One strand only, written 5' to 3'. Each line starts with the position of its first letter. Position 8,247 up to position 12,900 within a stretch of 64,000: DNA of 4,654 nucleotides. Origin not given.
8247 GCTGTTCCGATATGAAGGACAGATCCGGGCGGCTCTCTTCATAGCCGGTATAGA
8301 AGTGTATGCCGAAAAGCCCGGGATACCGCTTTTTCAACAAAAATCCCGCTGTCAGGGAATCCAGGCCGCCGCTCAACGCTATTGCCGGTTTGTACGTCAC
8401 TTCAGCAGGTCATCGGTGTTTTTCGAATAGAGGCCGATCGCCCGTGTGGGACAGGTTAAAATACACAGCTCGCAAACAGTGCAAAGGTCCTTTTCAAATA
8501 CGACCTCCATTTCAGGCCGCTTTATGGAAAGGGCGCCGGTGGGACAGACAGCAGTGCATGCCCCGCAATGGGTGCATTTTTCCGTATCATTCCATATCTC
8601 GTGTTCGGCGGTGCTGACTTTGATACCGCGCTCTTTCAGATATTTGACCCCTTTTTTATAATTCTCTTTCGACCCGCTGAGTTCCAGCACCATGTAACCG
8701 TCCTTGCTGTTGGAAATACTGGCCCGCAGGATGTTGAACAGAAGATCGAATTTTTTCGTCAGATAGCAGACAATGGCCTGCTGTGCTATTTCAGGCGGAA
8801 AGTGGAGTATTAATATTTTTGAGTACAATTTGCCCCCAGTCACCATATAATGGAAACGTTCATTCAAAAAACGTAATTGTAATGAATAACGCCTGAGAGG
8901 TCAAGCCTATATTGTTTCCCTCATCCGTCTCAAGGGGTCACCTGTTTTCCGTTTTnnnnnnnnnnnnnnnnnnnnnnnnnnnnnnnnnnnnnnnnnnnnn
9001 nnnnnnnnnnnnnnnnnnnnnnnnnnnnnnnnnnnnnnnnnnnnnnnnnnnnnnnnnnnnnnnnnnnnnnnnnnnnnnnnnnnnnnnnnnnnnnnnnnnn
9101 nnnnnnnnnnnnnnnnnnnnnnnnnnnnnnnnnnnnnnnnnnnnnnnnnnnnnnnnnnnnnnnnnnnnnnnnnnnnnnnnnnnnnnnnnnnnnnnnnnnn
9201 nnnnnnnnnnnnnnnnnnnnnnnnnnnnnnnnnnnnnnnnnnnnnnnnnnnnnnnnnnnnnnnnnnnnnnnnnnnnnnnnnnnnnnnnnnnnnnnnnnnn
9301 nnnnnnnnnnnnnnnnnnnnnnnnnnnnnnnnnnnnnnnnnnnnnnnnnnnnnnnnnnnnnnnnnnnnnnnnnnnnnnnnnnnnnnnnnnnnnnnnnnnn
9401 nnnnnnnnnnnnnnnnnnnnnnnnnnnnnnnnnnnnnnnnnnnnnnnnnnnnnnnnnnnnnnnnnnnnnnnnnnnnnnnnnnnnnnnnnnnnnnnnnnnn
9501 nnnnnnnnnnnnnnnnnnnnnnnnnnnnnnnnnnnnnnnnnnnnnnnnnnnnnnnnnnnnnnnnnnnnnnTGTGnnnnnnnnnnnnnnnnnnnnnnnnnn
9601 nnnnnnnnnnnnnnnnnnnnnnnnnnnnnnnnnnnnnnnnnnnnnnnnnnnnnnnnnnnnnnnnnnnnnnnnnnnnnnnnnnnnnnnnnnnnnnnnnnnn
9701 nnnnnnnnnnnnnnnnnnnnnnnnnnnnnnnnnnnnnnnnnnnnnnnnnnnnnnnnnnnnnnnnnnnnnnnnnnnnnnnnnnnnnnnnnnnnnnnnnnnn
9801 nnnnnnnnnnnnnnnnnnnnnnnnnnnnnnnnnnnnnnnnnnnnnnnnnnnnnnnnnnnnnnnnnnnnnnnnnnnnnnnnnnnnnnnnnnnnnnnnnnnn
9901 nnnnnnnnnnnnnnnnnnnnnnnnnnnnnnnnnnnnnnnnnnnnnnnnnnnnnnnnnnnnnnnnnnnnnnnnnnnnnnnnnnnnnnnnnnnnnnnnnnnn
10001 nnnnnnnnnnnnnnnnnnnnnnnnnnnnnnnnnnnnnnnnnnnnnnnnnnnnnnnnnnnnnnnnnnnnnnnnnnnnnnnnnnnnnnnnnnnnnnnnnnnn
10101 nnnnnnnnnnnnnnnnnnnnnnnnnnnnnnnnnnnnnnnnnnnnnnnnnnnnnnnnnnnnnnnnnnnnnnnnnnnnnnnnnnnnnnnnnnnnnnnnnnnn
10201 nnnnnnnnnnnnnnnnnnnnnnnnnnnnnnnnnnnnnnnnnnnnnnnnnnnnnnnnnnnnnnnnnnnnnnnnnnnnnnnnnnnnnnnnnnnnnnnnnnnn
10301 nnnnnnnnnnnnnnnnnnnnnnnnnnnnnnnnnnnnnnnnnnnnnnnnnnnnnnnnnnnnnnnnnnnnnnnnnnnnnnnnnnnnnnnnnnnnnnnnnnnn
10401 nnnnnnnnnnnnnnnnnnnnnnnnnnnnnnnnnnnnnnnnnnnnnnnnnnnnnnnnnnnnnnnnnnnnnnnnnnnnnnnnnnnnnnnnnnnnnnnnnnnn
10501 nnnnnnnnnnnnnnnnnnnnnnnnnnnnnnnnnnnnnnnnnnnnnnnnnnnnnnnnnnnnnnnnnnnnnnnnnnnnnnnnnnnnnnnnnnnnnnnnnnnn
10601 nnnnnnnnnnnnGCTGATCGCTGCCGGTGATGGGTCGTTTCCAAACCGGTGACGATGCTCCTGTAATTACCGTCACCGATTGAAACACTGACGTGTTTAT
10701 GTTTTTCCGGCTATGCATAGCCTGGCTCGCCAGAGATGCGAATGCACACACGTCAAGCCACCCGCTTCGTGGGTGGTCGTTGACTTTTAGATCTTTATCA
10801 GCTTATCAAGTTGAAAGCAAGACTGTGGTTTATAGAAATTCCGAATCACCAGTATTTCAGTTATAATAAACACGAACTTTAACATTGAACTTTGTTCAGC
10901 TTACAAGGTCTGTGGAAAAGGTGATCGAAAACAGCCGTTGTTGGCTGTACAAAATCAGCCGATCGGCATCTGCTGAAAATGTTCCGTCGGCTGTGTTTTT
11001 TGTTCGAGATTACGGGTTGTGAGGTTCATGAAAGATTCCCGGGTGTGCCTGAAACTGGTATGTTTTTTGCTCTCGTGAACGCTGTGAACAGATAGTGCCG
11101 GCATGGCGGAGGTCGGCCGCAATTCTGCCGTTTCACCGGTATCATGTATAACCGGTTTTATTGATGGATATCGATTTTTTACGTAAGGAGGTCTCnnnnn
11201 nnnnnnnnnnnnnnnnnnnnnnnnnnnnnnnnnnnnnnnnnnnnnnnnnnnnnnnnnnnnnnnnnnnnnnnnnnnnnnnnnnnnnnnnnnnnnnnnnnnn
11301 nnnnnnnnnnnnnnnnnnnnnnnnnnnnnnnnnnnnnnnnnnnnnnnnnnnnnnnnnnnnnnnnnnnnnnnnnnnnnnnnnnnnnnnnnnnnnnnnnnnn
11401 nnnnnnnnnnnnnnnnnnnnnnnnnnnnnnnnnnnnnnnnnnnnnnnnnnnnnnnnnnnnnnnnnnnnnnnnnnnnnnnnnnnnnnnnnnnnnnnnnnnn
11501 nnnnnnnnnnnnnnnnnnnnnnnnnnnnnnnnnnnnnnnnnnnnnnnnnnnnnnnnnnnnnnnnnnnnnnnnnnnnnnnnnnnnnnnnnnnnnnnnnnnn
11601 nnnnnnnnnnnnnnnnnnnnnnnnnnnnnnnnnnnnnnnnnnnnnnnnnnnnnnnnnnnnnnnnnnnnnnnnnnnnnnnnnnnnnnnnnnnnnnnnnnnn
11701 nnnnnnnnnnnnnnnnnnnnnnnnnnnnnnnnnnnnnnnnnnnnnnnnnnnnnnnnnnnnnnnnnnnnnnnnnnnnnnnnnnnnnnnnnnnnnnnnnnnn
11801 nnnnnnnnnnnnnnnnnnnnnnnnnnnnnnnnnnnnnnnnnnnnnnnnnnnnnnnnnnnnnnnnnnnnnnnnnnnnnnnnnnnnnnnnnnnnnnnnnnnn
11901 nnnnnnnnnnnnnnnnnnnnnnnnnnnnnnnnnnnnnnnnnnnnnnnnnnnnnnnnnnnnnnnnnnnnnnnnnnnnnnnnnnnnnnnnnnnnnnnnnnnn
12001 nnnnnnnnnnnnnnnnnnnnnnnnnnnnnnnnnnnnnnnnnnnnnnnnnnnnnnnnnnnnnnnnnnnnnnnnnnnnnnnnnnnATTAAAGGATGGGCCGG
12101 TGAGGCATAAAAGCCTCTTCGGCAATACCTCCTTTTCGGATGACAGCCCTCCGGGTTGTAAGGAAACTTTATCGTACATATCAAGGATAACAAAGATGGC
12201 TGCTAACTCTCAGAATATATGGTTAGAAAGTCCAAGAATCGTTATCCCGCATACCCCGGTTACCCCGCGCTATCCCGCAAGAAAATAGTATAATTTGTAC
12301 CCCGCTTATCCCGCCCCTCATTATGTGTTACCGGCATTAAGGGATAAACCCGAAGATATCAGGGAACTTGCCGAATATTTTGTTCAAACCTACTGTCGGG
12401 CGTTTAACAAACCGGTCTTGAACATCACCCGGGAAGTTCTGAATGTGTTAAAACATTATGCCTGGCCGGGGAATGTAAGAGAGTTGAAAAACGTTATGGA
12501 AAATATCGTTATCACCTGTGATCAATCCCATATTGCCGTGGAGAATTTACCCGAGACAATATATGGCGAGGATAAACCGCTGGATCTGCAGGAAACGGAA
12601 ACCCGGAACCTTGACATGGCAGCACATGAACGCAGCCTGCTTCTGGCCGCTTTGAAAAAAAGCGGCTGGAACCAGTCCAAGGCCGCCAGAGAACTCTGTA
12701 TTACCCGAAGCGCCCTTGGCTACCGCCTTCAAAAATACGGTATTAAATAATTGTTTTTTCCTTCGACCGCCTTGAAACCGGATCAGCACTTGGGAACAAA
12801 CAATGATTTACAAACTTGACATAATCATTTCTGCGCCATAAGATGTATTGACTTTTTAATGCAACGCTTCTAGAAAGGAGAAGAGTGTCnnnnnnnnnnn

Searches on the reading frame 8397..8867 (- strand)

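Call 51: search_protein_families(library=pfam, proteins=[window:8397-8867:-], max_evalue=0.001)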
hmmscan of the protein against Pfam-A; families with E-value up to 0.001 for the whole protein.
window:8397-8867:- (156 aa): 13 families
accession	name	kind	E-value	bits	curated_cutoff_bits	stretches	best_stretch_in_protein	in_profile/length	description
PF09383.16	NIL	-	7.1e-17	61.5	24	1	18-84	2-71/73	NIL domain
PF00037.32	Fer4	-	3.2e-14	52.5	21.1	2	94-113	4-23/24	4Fe-4S binding domain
PF13187.11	Fer4_9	-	2.5e-12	47.1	27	2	97-144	1-52/52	4Fe-4S dicluster domain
PF12837.12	Fer4_6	-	1e-11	44.6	25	2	94-113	5-24/24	4Fe-4S binding domain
PF13237.11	Fer4_10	-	4.6e-10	39.7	25.5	1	91-140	2-53/53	4Fe-4S dicluster domain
PF12838.12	Fer4_7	-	7.9e-10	39.5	27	1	97-143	1-52/52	4Fe-4S dicluster domain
PF12797.12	Fer4_2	-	2.4e-09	37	24.5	1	91-110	3-22/22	4Fe-4S binding domain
PF14697.11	Fer4_21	-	7e-09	36.1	35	1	94-144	4-57/59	4Fe-4S dicluster domain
PF13484.11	Fer4_16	-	1.9e-08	35.4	30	1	97-118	1-22/66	4Fe-4S double cluster binding domain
PF12800.12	Fer4_4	-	3e-06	27.5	24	1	95-111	1-17/17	4Fe-4S binding domain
PF13534.11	Fer4_17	-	4.2e-06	27.6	22.2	1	90-111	40-59/61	4Fe-4S dicluster domain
PF13183.11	Fer4_8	-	9.6e-05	23.3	27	1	83-111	39-67/68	4Fe-4S dicluster domain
PF12798.12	Fer4_3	-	0.00088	20.4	27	0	98-112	1-15/15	4Fe-4S binding domain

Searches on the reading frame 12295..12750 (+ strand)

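Call 51: search_protein_families(library=pfam, proteins=[window:12295-12750:+], max_evalue=0.001)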
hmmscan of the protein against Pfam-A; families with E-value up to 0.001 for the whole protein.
window:12295-12750:+ (151 aa): 2 families
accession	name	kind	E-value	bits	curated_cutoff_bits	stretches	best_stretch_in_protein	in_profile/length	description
PF25601.1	AAA_lid_14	-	4.2e-25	87.8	27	1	16-94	1-79/87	AAA+ ATPase lid domain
PF02954.25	HTH_8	-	5.8e-13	48.8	22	1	112-148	6-42/42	Bacterial regulatory protein, Fis family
